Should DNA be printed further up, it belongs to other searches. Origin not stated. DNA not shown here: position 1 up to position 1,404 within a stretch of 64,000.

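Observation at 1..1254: Edge-truncated gene missed by the ORF track: nucleotidyltransferase-like domain fused to a radical SAM domain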

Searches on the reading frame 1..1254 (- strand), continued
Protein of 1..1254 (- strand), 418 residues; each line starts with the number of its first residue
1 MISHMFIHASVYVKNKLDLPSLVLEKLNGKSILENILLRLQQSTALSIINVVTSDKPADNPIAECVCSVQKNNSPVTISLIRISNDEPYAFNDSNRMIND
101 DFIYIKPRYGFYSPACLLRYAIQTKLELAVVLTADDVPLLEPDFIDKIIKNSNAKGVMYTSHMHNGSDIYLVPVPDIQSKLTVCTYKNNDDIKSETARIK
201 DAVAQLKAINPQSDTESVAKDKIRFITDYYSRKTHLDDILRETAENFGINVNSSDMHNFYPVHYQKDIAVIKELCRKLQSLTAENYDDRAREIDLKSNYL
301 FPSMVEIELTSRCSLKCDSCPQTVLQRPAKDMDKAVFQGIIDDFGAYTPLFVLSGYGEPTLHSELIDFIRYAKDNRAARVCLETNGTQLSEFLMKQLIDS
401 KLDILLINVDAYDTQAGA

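Call 31: predict_structure(alignment_id=A2)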
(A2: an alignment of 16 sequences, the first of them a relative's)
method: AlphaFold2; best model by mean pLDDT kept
length: 632 residues; sequences in the alignment: 16
mean_pLDDT: 87.2   pTM: 0.87
mean pLDDT of the five models: 87.2, 87.1, 86.1, 85.6, 85.2
residues with pLDDT >= 90: 373; 70-90: 179; 50-70: 78; < 50: 2
segments of 3 or more residues with pLDDT < 50: none
pLDDT, mean of each block of 10 residues (from residue 1): 96 93 91 95 96 98 95 86 96 90 90 96 94 94 95 88 78 94 95 95 91 91 93 91 88 87 88 89 93 73 89 66 64 95 89 85 96 94 93 97 95 82 91 96 94 88 94 85 64 63 75 84 60 73 69 67 61 81 93 94 93 93 89 75
secondary structure, 60 per line:
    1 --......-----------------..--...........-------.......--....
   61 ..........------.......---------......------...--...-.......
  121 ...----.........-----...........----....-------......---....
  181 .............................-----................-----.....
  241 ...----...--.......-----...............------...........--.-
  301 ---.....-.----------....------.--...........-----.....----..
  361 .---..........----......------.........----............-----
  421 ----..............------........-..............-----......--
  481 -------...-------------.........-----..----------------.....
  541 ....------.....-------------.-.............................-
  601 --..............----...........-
elements in order: E3-8 H32-40 E48-54 H57-70 E77-83 E96-98 E105-107 H114-123 E128-133 H142-152 E157-160 E168-173 H177-209 H215-230 H236-243 E248-250 H253-259 H265-279 H286-296 E304-308 H321-324 H334-344 E350-354 H365-374 E379-384 H391-399 E404-408 H409-415 H425-438 E445-452 H454-467 E473-478 H504-508 E509-512 H536-544 H551-555 H571-599 H603-616 H621-631

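Call 34: search_protein_representatives(alignment_id=A1)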
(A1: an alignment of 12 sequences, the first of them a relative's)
Query: 12 sequences, 635 profile positions. Proteins with E-value up to 0.001 (for the whole library): 41654; up to 1e-10: 9807; up to 1e-30: 161. The best 150 are listed.
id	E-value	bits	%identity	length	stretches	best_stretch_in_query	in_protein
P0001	2.4e-280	947.8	-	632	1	1-632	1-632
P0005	5.2e-275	930.2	-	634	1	1-632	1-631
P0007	7.1e-271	916.5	-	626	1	1-633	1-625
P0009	8.8e-267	903.0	-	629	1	1-633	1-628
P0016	4.9e-227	771.7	-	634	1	3-632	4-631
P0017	2.3e-207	706.7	-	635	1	1-633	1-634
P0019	1.0e-177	608.8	-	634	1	1-632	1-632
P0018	2.1e-160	551.5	-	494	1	137-633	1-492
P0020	1.9e-150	518.6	-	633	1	1-632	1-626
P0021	2.0e-139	482.2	-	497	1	137-632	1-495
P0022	7.4e-117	407.7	-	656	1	1-632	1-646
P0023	3.3e-114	398.9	-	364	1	279-632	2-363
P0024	3.2e-112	392.4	-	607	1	1-619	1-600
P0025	7.1e-110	384.6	-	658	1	4-632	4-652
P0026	6.7e-106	371.5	-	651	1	4-631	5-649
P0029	6.1e-99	348.5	-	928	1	5-600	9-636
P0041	8.9e-52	192.7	-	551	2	302-561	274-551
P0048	2.7e-40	154.8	-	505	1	292-563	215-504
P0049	4.0e-40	154.2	-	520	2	266-563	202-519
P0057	9.7e-39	149.6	-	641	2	3-183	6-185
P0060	1.0e-37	146.2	-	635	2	1-189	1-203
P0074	2.2e-35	138.6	-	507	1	261-563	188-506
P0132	6.6e-32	127.1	-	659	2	8-185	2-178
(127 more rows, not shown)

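Call 35: search_protein_families(library=ncbifam, proteins=[P0041, P0048, P0049, P0057, P0060, P0022, P0029, P0074, P0132], max_evalue=1e-10)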
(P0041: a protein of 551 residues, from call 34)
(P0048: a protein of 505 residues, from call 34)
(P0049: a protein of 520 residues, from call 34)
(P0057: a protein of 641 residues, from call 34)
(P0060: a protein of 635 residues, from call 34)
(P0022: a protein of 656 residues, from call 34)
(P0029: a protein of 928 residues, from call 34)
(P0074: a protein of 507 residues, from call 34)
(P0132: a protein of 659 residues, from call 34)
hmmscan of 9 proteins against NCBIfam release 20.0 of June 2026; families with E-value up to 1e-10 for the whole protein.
P0041 (551 aa): 16 families
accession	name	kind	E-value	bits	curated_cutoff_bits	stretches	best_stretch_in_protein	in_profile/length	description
TIGR04321.1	spiroSPASM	subfamily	9.7e-62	209.3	250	1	123-550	77-506/510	spiro-SPASM protein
TIGR04317.1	W_rSAM_matur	equivalog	8.1e-32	110.7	380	1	276-434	4-160/349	tungsten cofactor oxidoreductase radical SAM maturase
TIGR04311.1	rSAM_Geo_metal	subfamily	2.3e-24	86.3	400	1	275-421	2-150/423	radical SAM/SPASM family putative metalloenzyme maturase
TIGR02668.1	moaA_archaeal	equivalog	2.2e-16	59.7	325.25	1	272-410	6-143/303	GTP 3',8-cyclase MoaA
NF045646.2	rSAM_Se_TrsS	equivalog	3.9e-16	58.6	490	1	280-413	90-225/441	radical SAM (seleno)protein TrsS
TIGR02666.1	moaA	equivalog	1.2e-15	57.3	284.05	1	272-413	6-153/336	GTP 3',8-cyclase MoaA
NF001199.0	PRK00164.2-1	equivalog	1.3e-15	57.3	231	1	277-411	13-146/308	GTP 3',8-cyclase MoaA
TIGR04546.1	rSAM_ahbC_deAc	equivalog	2.1e-14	53.1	650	1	280-399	43-160/390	12,18-didecarboxysiroheme deacetylase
TIGR02109.1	PQQ_syn_pqqE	equivalog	4.9e-14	52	381.35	1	275-402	6-132/358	pyrroloquinoline quinone biosynthesis protein PqqE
TIGR04250.1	SCM_rSAM_ScmE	equivalog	1.1e-13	50.8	400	0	275-410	2-137/358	SynChlorMet cassette radical SAM/SPASM protein ScmE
TIGR03962.1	mycofact_rSAM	equivalog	1.4e-13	50.8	265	1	279-427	15-160/339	mycofactocin radical SAM maturase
NF045702.1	rSAM_GDGT_ether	equivalog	4.9e-13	48.5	450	1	279-434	89-243/486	tetraether lipid synthase Tes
NF050035.1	rSAM_WgK_link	exception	8.4e-13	48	650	0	275-410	8-143/367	radical SAM/SPASM peptide maturase WgkB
TIGR04347.1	pseudo_SAM_Halo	equivalog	1.4e-11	44.3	525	1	280-413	42-174/390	TIGR04347 family pseudo-SAM/SPASM protein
TIGR04055.1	rSAM_NirJ2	equivalog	2.3e-11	43.8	500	0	281-404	5-126/326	putative heme d1 biosynthesis radical SAM protein NirJ2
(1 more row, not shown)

P0048 (505 aa): 5 families
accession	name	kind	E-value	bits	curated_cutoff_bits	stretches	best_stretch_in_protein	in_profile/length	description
TIGR04321.1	spiroSPASM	subfamily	2.1e-122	409.4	250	1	7-505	9-510/510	spiro-SPASM protein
TIGR04317.1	W_rSAM_matur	equivalog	2.2e-22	79.7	380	1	229-395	4-168/349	tungsten cofactor oxidoreductase radical SAM maturase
TIGR04311.1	rSAM_Geo_metal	subfamily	5.3e-15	55.4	400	1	227-391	1-167/423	radical SAM/SPASM family putative metalloenzyme maturase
NF001199.0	PRK00164.2-1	equivalog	1.4e-12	47.4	231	1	232-409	15-184/308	GTP 3',8-cyclase MoaA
TIGR02668.1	moaA_archaeal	equivalog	8.5e-12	44.7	325.25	1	231-406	12-180/303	GTP 3',8-cyclase MoaA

P0049 (520 aa): 12 families
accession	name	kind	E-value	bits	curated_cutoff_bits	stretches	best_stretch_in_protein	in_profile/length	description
TIGR04321.1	spiroSPASM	subfamily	4.6e-114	381.9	250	1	19-520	12-510/510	spiro-SPASM protein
TIGR04317.1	W_rSAM_matur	equivalog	2.1e-25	89.6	380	1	240-422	4-180/349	tungsten cofactor oxidoreductase radical SAM maturase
TIGR04311.1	rSAM_Geo_metal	subfamily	1.4e-17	63.9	400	1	238-423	1-184/423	radical SAM/SPASM family putative metalloenzyme maturase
TIGR04055.1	rSAM_NirJ2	equivalog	1.8e-14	54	500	1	245-412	5-160/326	putative heme d1 biosynthesis radical SAM protein NirJ2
NF050035.1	rSAM_WgK_link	exception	5.8e-14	51.9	650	1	238-386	7-148/367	radical SAM/SPASM peptide maturase WgkB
TIGR02666.1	moaA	equivalog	1.1e-13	50.9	284.05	1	240-420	10-187/336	GTP 3',8-cyclase MoaA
TIGR04251.1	SCM_rSAM_ScmF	equivalog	3e-13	49.9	400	1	245-390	9-150/353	SynChlorMet cassette radical SAM/SPASM protein ScmF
TIGR03962.1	mycofact_rSAM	equivalog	1.5e-12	47.3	265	0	242-422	14-182/339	mycofactocin radical SAM maturase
NF001199.0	PRK00164.2-1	equivalog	7.4e-12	45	231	1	243-423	15-183/308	GTP 3',8-cyclase MoaA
NF012164.0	AlbA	equivalog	2.2e-11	42.9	850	1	205-379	78-245/442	subtilosin maturase AlbA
TIGR04545.1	rSAM_ahbD_hemeb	equivalog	6.3e-11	42.3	500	0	243-380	3-133/339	heme b synthase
NF038283.1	viperin_w_prok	equivalog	9.3e-11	41.4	180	0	242-382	4-147/281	viperin family antiviral radical SAM protein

P0057 (641 aa): 0 families

P0060 (635 aa): 0 families

P0022 (656 aa): 5 families
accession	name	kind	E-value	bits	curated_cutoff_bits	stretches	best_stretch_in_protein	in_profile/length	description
TIGR04321.1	spiroSPASM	subfamily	5.8e-30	104.4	250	1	268-574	192-507/510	spiro-SPASM protein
TIGR04317.1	W_rSAM_matur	equivalog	2.1e-23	83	380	1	310-469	6-170/349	tungsten cofactor oxidoreductase radical SAM maturase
TIGR04311.1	rSAM_Geo_metal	subfamily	3.2e-16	59.4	400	1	307-422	2-120/423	radical SAM/SPASM family putative metalloenzyme maturase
TIGR02109.1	PQQ_syn_pqqE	equivalog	1.9e-12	46.8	381.35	1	306-479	5-179/358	pyrroloquinoline quinone biosynthesis protein PqqE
TIGR03962.1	mycofact_rSAM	equivalog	1.8e-11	43.9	265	1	306-466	10-169/339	mycofactocin radical SAM maturase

P0029 (928 aa): 3 families
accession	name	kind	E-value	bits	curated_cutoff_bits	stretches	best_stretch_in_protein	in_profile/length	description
TIGR04321.1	spiroSPASM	subfamily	5e-37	127.7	250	1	310-575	226-506/510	spiro-SPASM protein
TIGR04317.1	W_rSAM_matur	equivalog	2.4e-23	82.8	380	1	316-429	5-118/349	tungsten cofactor oxidoreductase radical SAM maturase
TIGR04311.1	rSAM_Geo_metal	subfamily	2.7e-18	66.2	400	1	313-426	1-117/423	radical SAM/SPASM family putative metalloenzyme maturase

P0074 (507 aa): 11 families
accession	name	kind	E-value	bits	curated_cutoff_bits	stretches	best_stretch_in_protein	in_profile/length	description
TIGR04321.1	spiroSPASM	subfamily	5.7e-129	431.1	250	1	17-507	9-510/510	spiro-SPASM protein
TIGR04317.1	W_rSAM_matur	equivalog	8.8e-21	74.4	380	1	237-377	7-143/349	tungsten cofactor oxidoreductase radical SAM maturase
TIGR04311.1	rSAM_Geo_metal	subfamily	1.5e-14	53.9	400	1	232-371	1-139/423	radical SAM/SPASM family putative metalloenzyme maturase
NF001199.0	PRK00164.2-1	equivalog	2.7e-14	53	231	1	236-412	14-187/308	GTP 3',8-cyclase MoaA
TIGR02668.1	moaA_archaeal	equivalog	4.8e-14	52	325.25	1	237-401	13-174/303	GTP 3',8-cyclase MoaA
TIGR03962.1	mycofact_rSAM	equivalog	6.3e-13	48.6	265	0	234-384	12-157/339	mycofactocin radical SAM maturase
TIGR04545.1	rSAM_ahbD_hemeb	equivalog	9.9e-13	48.2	500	0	239-396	5-158/339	heme b synthase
TIGR04055.1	rSAM_NirJ2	equivalog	3.7e-12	46.4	500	0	240-394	6-155/326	putative heme d1 biosynthesis radical SAM protein NirJ2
TIGR04546.1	rSAM_ahbC_deAc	equivalog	3.8e-12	45.7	650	0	239-398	44-198/390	12,18-didecarboxysiroheme deacetylase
TIGR03977.1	rSAM_pair_HxsC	equivalog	4e-12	45.6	267.9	1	238-395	29-185/292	His-Xaa-Ser system radical SAM maturase HxsC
NF045646.2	rSAM_Se_TrsS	equivalog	1.2e-11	43.9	490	1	238-395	90-246/441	radical SAM (seleno)protein TrsS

P0132 (659 aa): 0 families

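Call 37: search_protein_families(library=pfam, proteins=[P0041, P0048, P0049, P0074, P0057, P0060, P0132, P0029, P0022], max_evalue=0.01)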
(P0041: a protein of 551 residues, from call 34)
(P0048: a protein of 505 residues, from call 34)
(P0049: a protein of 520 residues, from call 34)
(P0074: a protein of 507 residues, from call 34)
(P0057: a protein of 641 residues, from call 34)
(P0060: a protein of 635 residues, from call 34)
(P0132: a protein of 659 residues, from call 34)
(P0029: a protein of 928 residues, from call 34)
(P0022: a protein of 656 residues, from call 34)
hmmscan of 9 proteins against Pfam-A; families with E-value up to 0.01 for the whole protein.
P0041 (551 aa): 4 families
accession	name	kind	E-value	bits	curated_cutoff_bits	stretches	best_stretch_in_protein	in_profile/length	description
PF04055.27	Radical_SAM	-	8.6e-17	62.2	29.5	1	280-410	1-136/166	Radical SAM superfamily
PF13186.11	SPASM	-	1e-11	45.4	21.5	1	480-546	1-66/67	Iron-sulfur cluster-binding domain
PF12804.13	NTP_transf_3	-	4.8e-05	24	27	1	34-87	20-68/160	MobA-like NTP transferase domain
PF02348.25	CTP_transf_3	-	0.0022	18.3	22.6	1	33-88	19-72/217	Cytidylyltransferase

P0048 (505 aa): 2 families
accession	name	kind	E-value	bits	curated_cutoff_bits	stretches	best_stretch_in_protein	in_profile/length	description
PF04055.27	Radical_SAM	-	3.1e-19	70.2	29.5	1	233-395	1-163/166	Radical SAM superfamily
PF13186.11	SPASM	-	2.5e-09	37.7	21.5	1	433-498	1-67/67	Iron-sulfur cluster-binding domain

P0049 (520 aa): 5 families
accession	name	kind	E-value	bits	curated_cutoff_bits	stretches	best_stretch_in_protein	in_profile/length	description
PF04055.27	Radical_SAM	-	7.7e-19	68.9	29.5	1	244-412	1-165/166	Radical SAM superfamily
PF13186.11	SPASM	-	8.6e-10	39.2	21.5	1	448-513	1-67/67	Iron-sulfur cluster-binding domain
PF13353.11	Fer4_12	-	0.00018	22.3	22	1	248-334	13-99/137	4Fe-4S single cluster domain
PF01628.27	HrcA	-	0.0066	16.9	22.2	0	357-438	115-187/215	HrcA protein C terminal domain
PF24028.1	DUF7339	-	0.0068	16.9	27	1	55-123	4-72/115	Domain of unknown function (DUF7339)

P0074 (507 aa): 2 families
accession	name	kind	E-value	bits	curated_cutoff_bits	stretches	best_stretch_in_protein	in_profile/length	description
PF04055.27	Radical_SAM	-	2.1e-16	61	29.5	1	238-398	1-164/166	Radical SAM superfamily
PF13186.11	SPASM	-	7.4e-10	39.4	21.5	1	437-500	1-67/67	Iron-sulfur cluster-binding domain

P0057 (641 aa): 0 families

P0060 (635 aa): 1 family
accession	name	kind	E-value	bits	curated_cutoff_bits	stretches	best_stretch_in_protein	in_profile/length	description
PF00515.34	TPR_1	-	0.0018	18.5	27.8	1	589-620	3-34/34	Tetratricopeptide repeat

P0132 (659 aa): 3 families
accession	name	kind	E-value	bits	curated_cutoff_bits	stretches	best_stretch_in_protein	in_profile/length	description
PF13428.12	TPR_14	-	0.0035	18.3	23.5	0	611-648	3-40/44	Tetratricopeptide repeat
PF04055.27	Radical_SAM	-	0.0042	17.7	29.5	0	352-410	60-119/166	Radical SAM superfamily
PF14559.12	TPR_19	-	0.0051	17.6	25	0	611-649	27-65/68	Tetratricopeptide repeat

P0029 (928 aa): 3 families
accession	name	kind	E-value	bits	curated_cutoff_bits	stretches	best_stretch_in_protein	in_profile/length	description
PF13186.11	SPASM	-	3.8e-13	50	21.5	1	507-571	1-66/67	Iron-sulfur cluster-binding domain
PF04055.27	Radical_SAM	-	8.5e-13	49.3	29.5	1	319-427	1-115/166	Radical SAM superfamily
PF01436.27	NHL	-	0.00057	20.2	20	0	900-920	1-22/28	NHL repeat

P0022 (656 aa): 3 families
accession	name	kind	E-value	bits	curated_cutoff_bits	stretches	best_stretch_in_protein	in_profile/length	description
PF04055.27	Radical_SAM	-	1.5e-13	51.7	29.5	1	312-416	1-111/166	Radical SAM superfamily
PF13353.11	Fer4_12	-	0.0022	18.7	22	1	317-410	14-112/137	4Fe-4S single cluster domain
PF14853.12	Fis1_TPR_C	-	0.0063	17.1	25.3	0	615-650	15-50/53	Fis1 C-terminal tetratricopeptide repeat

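Call 59: search_protein_families(library=ncbifam, proteins=[L039:9263-10894:+, L039:10848-11828:+, L039:11810-14314:+, L039:7927-9192:-, L039:5470-7473:-, L039:14874-16505:+, L039:16551-17597:+], max_evalue=0.00001)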
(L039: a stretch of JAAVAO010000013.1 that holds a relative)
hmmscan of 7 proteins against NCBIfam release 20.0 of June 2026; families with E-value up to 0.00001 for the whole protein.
L039:9263-10894:+ (543 aa): 3 families
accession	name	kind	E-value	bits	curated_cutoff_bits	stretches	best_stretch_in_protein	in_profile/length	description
TIGR04321.1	spiroSPASM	subfamily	2.7e-148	494.8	250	1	5-543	2-510/510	spiro-SPASM protein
TIGR04317.1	W_rSAM_matur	equivalog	9.9e-11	41.3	380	1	253-352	8-105/349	tungsten cofactor oxidoreductase radical SAM maturase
TIGR04251.1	SCM_rSAM_ScmF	equivalog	3.4e-06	26.7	400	0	260-348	18-103/353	SynChlorMet cassette radical SAM/SPASM protein ScmF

L039:10848-11828:+ (326 aa): 0 families

L039:11810-14314:+ (834 aa): 5 families
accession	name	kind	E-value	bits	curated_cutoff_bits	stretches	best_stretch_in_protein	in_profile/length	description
TIGR01983.1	UbiG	equivalog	8.8e-10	38.3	102.95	1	619-737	26-153/228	bifunctional 2-polyprenyl-6-hydroxyphenol methylase/3-demethylubiquinol 3-O-methyltransferase UbiG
TIGR02072.1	BioC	equivalog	1.4e-06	28.3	184.95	1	627-740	25-137/244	malonyl-ACP O-methyltransferase BioC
NF003952.0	PRK05450.1-5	subfamily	2e-06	27.2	193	1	19-129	9-121/250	3-deoxy-manno-octulosonate cytidylyltransferase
NF008686.0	PRK11705.1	equivalog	2.2e-06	27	400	1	599-737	132-267/383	cyclopropane fatty acyl phospholipid synthase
TIGR03590.1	PseG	equivalog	2.7e-06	27.2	153.55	0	257-485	14-271/280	UDP-2,4-diacetamido-2,4,6-trideoxy-beta-L-altropyranose hydrolase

L039:7927-9192:- (421 aa): 1 family
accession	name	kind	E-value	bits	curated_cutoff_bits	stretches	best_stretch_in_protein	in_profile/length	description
TIGR00237.1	xseA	equivalog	2.2e-123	412.3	180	1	24-412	1-389/389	exodeoxyribonuclease VII large subunit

L039:5470-7473:- (667 aa): 8 families
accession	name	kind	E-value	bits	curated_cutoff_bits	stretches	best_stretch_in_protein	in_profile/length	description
TIGR00585.2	mutl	equivalog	1.5e-81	275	180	1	7-581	1-534/555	DNA mismatch repair endonuclease MutL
NF000950.0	PRK00095.1-3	equivalog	1.3e-72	245.2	756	1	7-666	4-636/641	DNA mismatch repair endonuclease MutL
NF000949.0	PRK00095.1-2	equivalog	9.1e-63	213.3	750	1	4-656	4-622/634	DNA mismatch repair endonuclease MutL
NF000953.0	PRK00095.2-4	equivalog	8.1e-62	210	693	1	6-658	2-602/611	DNA mismatch repair endonuclease MutL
NF000952.0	PRK00095.2-2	subfamily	1.4e-58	198.8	840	1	9-656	5-612/623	DNA mismatch repair endonuclease MutL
NF000951.0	PRK00095.2-1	equivalog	7.4e-57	193.2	391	2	5-370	3-372/559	DNA mismatch repair endonuclease MutL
NF000948.0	PRK00095.1-1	equivalog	4.1e-39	135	701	1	6-570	2-529/625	DNA mismatch repair endonuclease MutL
NF000954.0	PRK00095.2-5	equivalog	6.1e-35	120.7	937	1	2-401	2-394/588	DNA mismatch repair endonuclease MutL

L039:14874-16505:+ (543 aa): 31 families (the best 25 are shown)
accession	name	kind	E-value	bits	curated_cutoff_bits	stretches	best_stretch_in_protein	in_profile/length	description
NF002563.0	PRK02186.1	subfamily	3.3e-33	115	625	1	58-286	58-282/890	argininosuccinate lyase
NF005543.0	PRK07206.1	subfamily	7.8e-15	54.4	302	1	99-286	100-293/416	hypothetical protein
TIGR01205.1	D_ala_D_alaTIGR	subfamily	5.5e-13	48.6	245.65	1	100-269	99-274/318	D-alanine--D-alanine ligase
NF003671.0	PRK05294.1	equivalog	2.1e-12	45.5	599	1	18-214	577-771/1058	carbamoyl-phosphate synthase large subunit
TIGR01369.1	CPSaseII_lrg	equivalog_domain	3.9e-12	44.6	1027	1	18-214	580-774/1052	carbamoyl-phosphate synthase (glutamine-hydrolyzing) large subunit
NF006766.0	PRK09288.1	equivalog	9.3e-12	44.4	339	1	3-195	12-201/396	formate-dependent phosphoribosylglycinamide formyltransferase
NF002527.0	PRK01966.1-3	equivalog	2.2e-11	43.5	310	1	98-211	109-220/332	D-alanine--D-alanine ligase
NF002378.0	PRK01372.1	subfamily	5.1e-11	41.8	243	1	101-270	95-259/305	D-alanine--D-alanine ligase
NF053745.1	AAntcapLigBacD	equivalog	1.3e-10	40.3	850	1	53-335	82-385/471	alanine--anticapsin ligase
TIGR01142.1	purT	equivalog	2.3e-09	36.6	502.15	1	6-202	2-194/380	phosphoribosylglycinamide formyltransferase 2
TIGR03909.1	pyrrolys_PylC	equivalog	4e-09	35.7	248.3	1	7-208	3-183/374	3-methylornithine--L-lysine ligase PylC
NF010623.0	PRK14016.1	subfamily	1.2e-08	33.6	877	1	105-198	212-301/871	cyanophycin synthetase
TIGR00768.1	rimK_fam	subfamily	1.8e-08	34.1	143.4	1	85-206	64-185/276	RimK family alpha-L-glutamate ligase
NF053643.1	Ddl_archaea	equivalog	2.5e-08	33.3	500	1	6-208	3-196/367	putative pseudomurein biosynthesis ATP-grasp protein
NF000091.3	D_ala_D_ser_VanG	exception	3.8e-08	32.6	495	1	96-199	125-225/344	D-alanine--D-serine ligase VanG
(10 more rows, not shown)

L039:16551-17597:+ (348 aa): 5 families
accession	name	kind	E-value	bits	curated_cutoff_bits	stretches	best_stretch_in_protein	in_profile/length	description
TIGR02883.1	spore_cwlD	equivalog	2.7e-31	109.1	221.55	2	119-224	3-108/189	N-acetylmuramoyl-L-alanine amidase CwlD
NF007751.0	PRK10431.1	equivalog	1.1e-25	90.1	532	2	118-226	193-288/445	N-acetylmuramoyl-L-alanine amidase AmiB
NF007652.1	PRK10319.1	equivalog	6.9e-25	87.9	400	2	113-225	56-153/291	N-acetylmuramoyl-L-alanine amidase AmiA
NF038267.1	amidase_AmiC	exception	1.7e-22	79.6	700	1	118-337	188-406/407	N-acetylmuramoyl-L-alanine amidase AmiC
NF038140.1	amidase_Rv3717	exception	5.6e-08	32.5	335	1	151-338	71-232/233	Rv3717 family N-acetylmuramoyl-L-alanine amidase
